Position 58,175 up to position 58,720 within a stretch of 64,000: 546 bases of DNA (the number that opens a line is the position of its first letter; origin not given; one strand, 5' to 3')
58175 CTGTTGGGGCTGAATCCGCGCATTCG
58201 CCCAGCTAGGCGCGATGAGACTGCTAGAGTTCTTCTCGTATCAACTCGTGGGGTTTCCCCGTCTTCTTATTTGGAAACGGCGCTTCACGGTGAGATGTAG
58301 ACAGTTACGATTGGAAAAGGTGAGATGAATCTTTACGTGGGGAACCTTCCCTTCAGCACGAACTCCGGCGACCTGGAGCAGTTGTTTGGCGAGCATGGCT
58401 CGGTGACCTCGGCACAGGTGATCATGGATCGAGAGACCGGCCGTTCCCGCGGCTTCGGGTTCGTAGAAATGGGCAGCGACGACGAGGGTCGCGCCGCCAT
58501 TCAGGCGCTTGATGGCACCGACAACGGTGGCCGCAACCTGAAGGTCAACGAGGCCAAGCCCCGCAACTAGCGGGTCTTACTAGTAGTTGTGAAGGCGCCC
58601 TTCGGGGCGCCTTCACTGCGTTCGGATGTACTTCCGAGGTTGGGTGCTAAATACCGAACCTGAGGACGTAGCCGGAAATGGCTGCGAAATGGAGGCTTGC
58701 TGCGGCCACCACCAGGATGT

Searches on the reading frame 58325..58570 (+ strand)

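Call 55: search_protein_families(library=ncbifam, proteins=[window:58325-58570:+], max_evalue=0.001)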
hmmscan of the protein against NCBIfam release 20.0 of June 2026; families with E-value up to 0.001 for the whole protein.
window:58325-58570:+ (81 aa): 8 families
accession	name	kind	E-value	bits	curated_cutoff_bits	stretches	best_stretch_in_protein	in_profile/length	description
NF058537.1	Rbp_regulator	equivalog_domain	8.3e-33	112.5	100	1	2-80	1-79/79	RNA-binding regulator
TIGR01622.1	SF-CC1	subfamily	1.4e-18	67.2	231.65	1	1-77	220-296/500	splicing factor, CC1-like family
TIGR01628.1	PABP-1234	subfamily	1.9e-15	57.1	497.1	1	2-80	287-364/595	polyadenylate binding protein, human types 1, 2, 3, 4 family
TIGR01642.1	U2AF_lg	subfamily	2.2e-13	49.6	310.3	1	3-77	299-373/510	U2 snRNP auxilliary factor, large subunit, splicing factor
TIGR01661.1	ELAV_HUD_SF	subfamily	3e-13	50.1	279.1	1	3-75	272-343/351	ELAV/HuD family splicing factor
TIGR01659.1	sex-lethal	subfamily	5.1e-10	39.5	486.2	1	2-64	195-257/346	sex-lethal family splicing factor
TIGR01645.1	half-pint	subfamily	1e-05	24.5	443.95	1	4-81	109-183/607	poly-U binding splicing factor, half-pint family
TIGR01648.1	hnRNP-R-Q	subfamily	0.00071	18.5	317.85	1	2-66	60-123/577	hnRNP-R, Q splicing factor family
